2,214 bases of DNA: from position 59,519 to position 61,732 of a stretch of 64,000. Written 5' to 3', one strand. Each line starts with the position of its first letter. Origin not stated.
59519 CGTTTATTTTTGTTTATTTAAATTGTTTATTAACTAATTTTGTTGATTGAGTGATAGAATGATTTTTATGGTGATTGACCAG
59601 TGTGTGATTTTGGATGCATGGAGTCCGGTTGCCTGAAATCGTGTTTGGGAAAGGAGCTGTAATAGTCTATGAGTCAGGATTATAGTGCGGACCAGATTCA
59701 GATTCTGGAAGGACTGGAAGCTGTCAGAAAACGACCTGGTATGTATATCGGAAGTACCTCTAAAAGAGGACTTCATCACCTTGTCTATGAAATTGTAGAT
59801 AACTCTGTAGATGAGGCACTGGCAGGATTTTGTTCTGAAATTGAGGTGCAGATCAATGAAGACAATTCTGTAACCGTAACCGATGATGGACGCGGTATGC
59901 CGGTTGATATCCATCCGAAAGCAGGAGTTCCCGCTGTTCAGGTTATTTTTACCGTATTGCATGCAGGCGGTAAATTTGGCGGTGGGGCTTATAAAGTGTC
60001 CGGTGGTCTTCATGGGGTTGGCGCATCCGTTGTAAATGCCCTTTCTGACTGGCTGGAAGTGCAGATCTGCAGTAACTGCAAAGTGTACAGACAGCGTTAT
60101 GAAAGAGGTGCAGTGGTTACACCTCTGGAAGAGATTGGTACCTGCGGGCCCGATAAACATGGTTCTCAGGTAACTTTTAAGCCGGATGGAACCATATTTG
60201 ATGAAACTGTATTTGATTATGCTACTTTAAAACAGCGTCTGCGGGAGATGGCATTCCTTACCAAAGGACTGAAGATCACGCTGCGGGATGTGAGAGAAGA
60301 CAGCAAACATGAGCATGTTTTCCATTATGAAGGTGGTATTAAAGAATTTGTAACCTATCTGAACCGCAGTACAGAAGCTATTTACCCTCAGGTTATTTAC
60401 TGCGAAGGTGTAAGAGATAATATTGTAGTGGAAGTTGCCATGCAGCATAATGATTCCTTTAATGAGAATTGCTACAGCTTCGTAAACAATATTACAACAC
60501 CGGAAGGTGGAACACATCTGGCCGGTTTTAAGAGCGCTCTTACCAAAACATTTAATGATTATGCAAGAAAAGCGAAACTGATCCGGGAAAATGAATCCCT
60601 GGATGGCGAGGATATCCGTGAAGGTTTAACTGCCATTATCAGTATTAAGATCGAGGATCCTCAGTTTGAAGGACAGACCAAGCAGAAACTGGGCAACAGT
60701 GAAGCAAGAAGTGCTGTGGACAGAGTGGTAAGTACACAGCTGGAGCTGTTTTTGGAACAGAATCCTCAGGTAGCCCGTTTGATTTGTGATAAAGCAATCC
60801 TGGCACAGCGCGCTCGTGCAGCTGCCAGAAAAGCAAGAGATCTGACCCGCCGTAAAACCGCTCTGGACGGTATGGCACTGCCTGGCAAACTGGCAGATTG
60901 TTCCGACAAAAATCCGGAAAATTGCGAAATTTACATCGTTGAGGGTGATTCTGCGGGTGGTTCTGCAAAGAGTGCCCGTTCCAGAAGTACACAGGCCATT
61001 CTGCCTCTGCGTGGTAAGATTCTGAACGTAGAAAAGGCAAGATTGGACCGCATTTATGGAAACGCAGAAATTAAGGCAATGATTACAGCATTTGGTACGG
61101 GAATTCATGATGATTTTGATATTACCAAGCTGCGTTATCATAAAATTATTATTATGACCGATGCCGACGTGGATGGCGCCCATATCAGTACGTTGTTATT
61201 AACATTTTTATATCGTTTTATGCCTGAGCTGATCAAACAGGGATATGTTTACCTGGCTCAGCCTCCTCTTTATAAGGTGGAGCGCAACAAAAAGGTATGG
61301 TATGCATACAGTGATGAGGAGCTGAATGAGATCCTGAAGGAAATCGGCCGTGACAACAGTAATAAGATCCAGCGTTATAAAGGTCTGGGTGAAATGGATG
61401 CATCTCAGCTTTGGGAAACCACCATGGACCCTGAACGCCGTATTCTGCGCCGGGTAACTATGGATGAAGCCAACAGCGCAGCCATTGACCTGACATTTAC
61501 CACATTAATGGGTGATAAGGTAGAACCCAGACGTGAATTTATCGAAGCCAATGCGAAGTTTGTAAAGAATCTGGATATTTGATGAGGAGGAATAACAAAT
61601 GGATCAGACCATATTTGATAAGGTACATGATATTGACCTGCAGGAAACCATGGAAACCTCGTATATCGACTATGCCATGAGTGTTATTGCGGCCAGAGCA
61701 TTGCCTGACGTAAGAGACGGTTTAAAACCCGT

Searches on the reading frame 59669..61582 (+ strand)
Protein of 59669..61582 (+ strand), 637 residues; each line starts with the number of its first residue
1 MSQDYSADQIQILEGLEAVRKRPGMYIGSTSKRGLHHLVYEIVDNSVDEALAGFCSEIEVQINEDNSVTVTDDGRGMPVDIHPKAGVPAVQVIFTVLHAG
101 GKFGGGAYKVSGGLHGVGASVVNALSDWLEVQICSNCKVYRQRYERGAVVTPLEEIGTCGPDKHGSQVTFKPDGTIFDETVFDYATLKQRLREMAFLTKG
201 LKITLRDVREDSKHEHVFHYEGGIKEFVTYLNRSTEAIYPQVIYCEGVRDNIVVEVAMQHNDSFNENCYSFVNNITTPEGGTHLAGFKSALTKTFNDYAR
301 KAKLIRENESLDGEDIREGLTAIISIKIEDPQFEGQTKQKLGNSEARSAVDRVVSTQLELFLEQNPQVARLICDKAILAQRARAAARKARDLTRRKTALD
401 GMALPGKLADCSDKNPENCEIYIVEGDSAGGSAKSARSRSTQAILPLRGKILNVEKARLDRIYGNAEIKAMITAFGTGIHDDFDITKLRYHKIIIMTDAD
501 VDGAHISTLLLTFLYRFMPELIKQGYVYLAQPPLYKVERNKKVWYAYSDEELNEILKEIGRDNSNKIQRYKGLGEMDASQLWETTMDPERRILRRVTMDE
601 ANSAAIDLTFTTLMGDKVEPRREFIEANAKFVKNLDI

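Call 21: find_encoding_contigs(protein=window:59669-61582:+, flank=10000, max_places=4)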
Protein window:59669-61582:+ (637 aa): 10 contigs read that carry it; 4 places shown.
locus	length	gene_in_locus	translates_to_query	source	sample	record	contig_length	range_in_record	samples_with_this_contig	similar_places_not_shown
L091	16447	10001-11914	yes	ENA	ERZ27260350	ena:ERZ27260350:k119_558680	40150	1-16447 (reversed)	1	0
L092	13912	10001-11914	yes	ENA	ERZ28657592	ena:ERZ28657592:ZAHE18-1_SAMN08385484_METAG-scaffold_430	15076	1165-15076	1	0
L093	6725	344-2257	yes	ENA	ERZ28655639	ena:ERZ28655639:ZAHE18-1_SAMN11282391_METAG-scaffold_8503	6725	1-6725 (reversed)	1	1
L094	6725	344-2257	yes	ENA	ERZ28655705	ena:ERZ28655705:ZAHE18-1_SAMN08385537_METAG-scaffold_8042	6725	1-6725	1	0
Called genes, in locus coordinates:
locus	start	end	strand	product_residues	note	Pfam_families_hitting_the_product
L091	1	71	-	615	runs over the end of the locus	PF18425:CspB_prodomain, PF00082:Peptidase_S8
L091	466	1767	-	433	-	PF04326:SLFN_AlbA_2, PF13749:HATPase_c_4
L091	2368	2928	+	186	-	PF00882:Zn_dep_PLPC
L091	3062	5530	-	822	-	PF03477:ATP-cone, PF13597:NRDD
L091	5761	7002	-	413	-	PF13167:GTP-bdg_N, PF16360:GTP-bdg_M, PF00009:GTP_EFTU (faint), PF01926:MMR_HSR1, PF02421:FeoB_N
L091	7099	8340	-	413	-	PF00515:TPR_1 (faint), PF07719:TPR_2 (faint), PF13174:TPR_6 (faint), PF13181:TPR_8 (faint), PF13371:TPR_9 (faint), PF13424:TPR_12 (faint), PF13414:TPR_11 (weak), PF13432:TPR_16 (weak), +6 more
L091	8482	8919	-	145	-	PF22769:DCD (weak), PF00692:dUTPase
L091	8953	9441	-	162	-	PF13353:Fer4_12, PF04055:Radical_SAM (weak)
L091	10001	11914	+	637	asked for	PF02518:HATPase_c, PF00204:DNA_gyraseB, PF01751:Toprim, PF00986:DNA_gyraseB_C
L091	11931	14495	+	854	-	PF00521:DNA_topoisoIV, PF03989:DNA_gyraseA_C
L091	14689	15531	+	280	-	PF05681:Fumerase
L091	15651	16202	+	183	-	PF05683:Fumerase_C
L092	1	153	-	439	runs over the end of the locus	?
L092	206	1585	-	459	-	PF10396:TrmE_N, PF12631:MnmE_helical, PF00350:Dynamin_N (faint), PF01926:MMR_HSR1, PF02421:FeoB_N, PF04548:AIG1 (weak)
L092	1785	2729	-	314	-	PF14804:Jag_N, PF13083:KH_KhpA-B, PF01424:R3H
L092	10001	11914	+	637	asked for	PF02518:HATPase_c, PF00204:DNA_gyraseB, PF01751:Toprim, PF00986:DNA_gyraseB_C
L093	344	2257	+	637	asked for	PF02518:HATPase_c, PF00204:DNA_gyraseB, PF01751:Toprim, PF00986:DNA_gyraseB_C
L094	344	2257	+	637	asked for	PF02518:HATPase_c, PF00204:DNA_gyraseB, PF01751:Toprim, PF00986:DNA_gyraseB_C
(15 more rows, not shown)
